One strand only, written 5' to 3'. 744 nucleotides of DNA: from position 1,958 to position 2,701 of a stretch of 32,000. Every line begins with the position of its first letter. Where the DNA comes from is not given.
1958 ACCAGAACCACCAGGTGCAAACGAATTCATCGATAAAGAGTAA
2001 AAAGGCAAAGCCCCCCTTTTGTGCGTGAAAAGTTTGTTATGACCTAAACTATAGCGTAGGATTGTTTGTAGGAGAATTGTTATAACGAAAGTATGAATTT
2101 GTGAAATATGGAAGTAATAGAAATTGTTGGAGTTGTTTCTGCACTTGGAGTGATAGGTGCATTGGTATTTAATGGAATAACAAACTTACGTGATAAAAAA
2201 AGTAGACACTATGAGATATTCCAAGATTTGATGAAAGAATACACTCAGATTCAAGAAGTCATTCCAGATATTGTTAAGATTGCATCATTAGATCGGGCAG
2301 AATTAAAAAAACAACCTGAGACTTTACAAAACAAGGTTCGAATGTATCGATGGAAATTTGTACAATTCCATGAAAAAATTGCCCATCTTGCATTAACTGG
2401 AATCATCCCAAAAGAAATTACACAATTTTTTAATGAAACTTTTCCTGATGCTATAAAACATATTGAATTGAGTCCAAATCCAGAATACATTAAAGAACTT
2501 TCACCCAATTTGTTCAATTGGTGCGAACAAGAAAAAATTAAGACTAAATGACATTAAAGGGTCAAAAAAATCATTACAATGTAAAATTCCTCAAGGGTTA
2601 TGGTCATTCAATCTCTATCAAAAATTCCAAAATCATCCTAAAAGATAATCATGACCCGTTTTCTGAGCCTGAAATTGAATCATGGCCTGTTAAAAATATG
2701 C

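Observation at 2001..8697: Solo cas1 heading a ~6.7-kb ORFan island right behind aEF-2: casposon-like context but no PolB, no cas2, no CRISPR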

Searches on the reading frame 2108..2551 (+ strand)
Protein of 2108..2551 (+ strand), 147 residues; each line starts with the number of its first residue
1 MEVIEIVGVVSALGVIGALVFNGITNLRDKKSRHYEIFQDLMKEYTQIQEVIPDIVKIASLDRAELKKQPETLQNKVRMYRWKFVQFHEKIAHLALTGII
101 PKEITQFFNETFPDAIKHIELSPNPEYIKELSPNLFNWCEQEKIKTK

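Call 4: search_protein_families(library=pfam, proteins=[window:2108-2551:+], max_evalue=0.1)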
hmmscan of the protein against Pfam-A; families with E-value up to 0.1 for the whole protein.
window:2108-2551:+ (147 aa): 2 families
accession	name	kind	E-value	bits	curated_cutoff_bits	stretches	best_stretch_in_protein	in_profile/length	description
PF19933.4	DUF6396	-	0.033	14.8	28.2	1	30-68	28-66/108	Domain of unknown function (DUF6396)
PF12896.12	ANAPC4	-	0.041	13.8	23.1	1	38-111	17-96/203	Anaphase-promoting complex, cyclosome, subunit 4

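Call 5: search_protein_families(library=ncbifam, proteins=[window:2108-2551:+], max_evalue=0.1)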
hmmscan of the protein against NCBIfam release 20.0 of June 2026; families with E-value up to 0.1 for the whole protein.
window:2108-2551:+ (147 aa): 2 families
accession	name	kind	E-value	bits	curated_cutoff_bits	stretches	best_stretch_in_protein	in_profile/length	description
NF011897.0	PRK15370.1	equivalog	0.026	12.3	1113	1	44-86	189-231/755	SPI-1 type III secretion system effector E3 ubiquitin transferase SlrP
NF010209.0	PRK13676.1-1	equivalog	0.056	14.2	130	0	39-78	39-78/113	YlbF/YmcA family competence regulator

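Call 56: search_protein_families(library=phrogs, proteins=[window:2108-2551:+], max_evalue=0.01)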
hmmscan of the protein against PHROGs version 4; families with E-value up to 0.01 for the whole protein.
window:2108-2551:+ (147 aa): 0 families

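Call 57: search_protein_families(library=padloc, proteins=[window:2108-2551:+], max_evalue=0.01)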
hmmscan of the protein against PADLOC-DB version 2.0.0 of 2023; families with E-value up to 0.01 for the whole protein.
window:2108-2551:+ (147 aa): 0 families

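Call 67: search_protein_representatives(protein=window:2108-2548:+)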
Query: 147 residues. Proteins with E-value up to 0.001 (for the whole library): 29; up to 1e-10: 15; up to 1e-30: 1. The best 29 are listed.
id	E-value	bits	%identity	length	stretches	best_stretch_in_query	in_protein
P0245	1.8e-38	147.7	49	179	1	6-147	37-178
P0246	1.1e-30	122.5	43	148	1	2-145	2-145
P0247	1.7e-28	115.3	40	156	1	4-145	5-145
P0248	3.4e-28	114.4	39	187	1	5-144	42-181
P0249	5.0e-28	113.8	43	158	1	5-145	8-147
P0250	1.9e-27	111.9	41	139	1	13-145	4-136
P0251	1.7e-26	108.8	39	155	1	4-145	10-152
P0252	1.7e-25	105.7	46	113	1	40-145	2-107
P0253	1.0e-22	96.6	34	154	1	5-145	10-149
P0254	2.8e-17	79.0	41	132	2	79-141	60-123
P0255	2.8e-14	69.3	31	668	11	84-119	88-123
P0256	7.3e-14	67.9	34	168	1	13-144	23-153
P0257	1.2e-13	67.3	34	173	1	2-144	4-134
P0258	1.5e-13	66.9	41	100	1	6-96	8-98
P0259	1.1e-11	60.8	51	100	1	4-73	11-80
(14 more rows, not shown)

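Call 68: find_encoding_contigs(protein=P0246, flank=6000, max_places=3)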
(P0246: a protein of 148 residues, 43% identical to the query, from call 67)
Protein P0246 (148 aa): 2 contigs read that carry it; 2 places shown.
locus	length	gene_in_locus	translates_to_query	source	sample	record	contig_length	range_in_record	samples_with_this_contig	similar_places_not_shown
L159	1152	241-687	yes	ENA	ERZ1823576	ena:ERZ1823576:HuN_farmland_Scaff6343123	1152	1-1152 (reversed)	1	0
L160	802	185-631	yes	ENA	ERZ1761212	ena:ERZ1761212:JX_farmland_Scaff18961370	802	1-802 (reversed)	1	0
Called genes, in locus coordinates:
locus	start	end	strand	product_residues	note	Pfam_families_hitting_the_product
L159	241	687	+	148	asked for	-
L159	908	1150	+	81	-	?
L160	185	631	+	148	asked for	-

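Call 69: find_encoding_contigs(protein=P0245, flank=6000, max_places=3)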
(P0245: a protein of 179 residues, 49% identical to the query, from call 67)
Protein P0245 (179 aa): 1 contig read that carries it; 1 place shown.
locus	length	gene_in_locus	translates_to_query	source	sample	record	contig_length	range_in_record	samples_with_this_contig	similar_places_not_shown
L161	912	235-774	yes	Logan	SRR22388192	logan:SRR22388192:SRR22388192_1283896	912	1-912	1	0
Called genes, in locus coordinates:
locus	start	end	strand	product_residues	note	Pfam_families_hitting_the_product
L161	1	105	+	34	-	?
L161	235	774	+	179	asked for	-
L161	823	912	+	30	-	?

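Call 79: predict_structure(alignment_id=A3)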
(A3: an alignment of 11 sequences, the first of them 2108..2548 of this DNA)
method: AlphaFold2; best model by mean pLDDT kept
length: 147 residues; sequences in the alignment: 11
mean_pLDDT: 84.2   pTM: 0.73
mean pLDDT of the five models: 84.2, 84.0, 83.3, 82.9, 82.0
residues with pLDDT >= 90: 87; 70-90: 30; 50-70: 28; < 50: 2
segments of 3 or more residues with pLDDT < 50: none
pLDDT, mean of each block of 10 residues (from residue 1): 55 58 69 87 89 76 91 91 95 94 91 94 92 95 85
secondary structure, 60 per line:
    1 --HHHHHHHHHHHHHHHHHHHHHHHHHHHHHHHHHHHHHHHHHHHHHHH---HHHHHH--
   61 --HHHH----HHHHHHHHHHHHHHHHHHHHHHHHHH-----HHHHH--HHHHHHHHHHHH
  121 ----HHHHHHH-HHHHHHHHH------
elements in order: H3-49 H53-58 H63-66 H71-96 H102-106 H109-120 H125-131 H133-141

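Call 83: fold_search(model_id=the predicted structure, library=pdb)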
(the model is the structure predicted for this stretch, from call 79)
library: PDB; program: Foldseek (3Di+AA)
matches with E <= 10: 106; with E <= 0.001: 0
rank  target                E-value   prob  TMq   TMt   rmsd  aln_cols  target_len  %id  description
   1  9min_I                8.5e-01  0.18  0.27  0.29   9.1       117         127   14  Structure of a designed minibinder to NYESO1-A*02:01 (released 2025-08-06)
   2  1jog_A                1.6e+00  0.15  0.28  0.30   9.7       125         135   10  Structure of HI0074 from Heamophilus Influenzae reveals the fold of a substrate binding domain of a nucleotidyltransfe (released 2002-12-18)
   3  8tmb_A                1.7e+00  0.09  0.25  0.14  13.6       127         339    8  Cryo-EM structure of CorA in complex with conformation-specific synthetic antibody C12 and 20 mM MgCl2, State MG20-1 (released 2025-02-12)
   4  3jcf_A                1.8e+00  0.08  0.24  0.13  12.5       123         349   11  Cryo-EM structure of the magnesium channel CorA in the closed symmetric magnesium-bound state (released 2016-02-17)
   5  6m6u_D                1.9e+00  0.13  0.26  0.28  10.7       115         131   16  Crystal structure the toxin-antitoxin MntA-HpeT mutant-D39ED41E (released 2020-09-30)
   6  6m6w_H                2.1e+00  0.16  0.30  0.33  11.2       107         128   20  Crystal structure the toxin-antitoxin MntA-HpeT mutant-Y104A (released 2020-09-30)
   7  7bxo_G                2.4e+00  0.16  0.31  0.34   9.9       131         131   14  Crystal structure of the toxin-antitoxin with AMP-PNP (released 2020-09-30)
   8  8gjg_A                2.4e+00  0.16  0.34  0.32  11.4       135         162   12  De novo design of high-affinity protein binders to bioactive helical peptides (released 2024-01-10)
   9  6m6w_B                2.4e+00  0.15  0.29  0.32  11.2       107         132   20  Crystal structure the toxin-antitoxin MntA-HpeT mutant-Y104A (released 2020-09-30)
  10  6m6u_G                2.5e+00  0.15  0.29  0.32  11.2       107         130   20  Crystal structure the toxin-antitoxin MntA-HpeT mutant-D39ED41E (released 2020-09-30)
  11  9min_D                2.7e+00  0.10  0.26  0.28   9.0       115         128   12  Structure of a designed minibinder to NYESO1-A*02:01 (released 2025-08-06)
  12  7bxo_F                2.7e+00  0.10  0.25  0.28  11.6       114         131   20  Crystal structure of the toxin-antitoxin with AMP-PNP (released 2020-09-30)
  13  6m6w_G                3.0e+00  0.13  0.29  0.32  10.8       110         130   20  Crystal structure the toxin-antitoxin MntA-HpeT mutant-Y104A (released 2020-09-30)
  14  6m6u_H                3.0e+00  0.13  0.27  0.30  11.2       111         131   15  Crystal structure the toxin-antitoxin MntA-HpeT mutant-D39ED41E (released 2020-09-30)
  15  6m6u_I                3.0e+00  0.09  0.26  0.29  10.1       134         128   13  Crystal structure the toxin-antitoxin MntA-HpeT mutant-D39ED41E (released 2020-09-30)
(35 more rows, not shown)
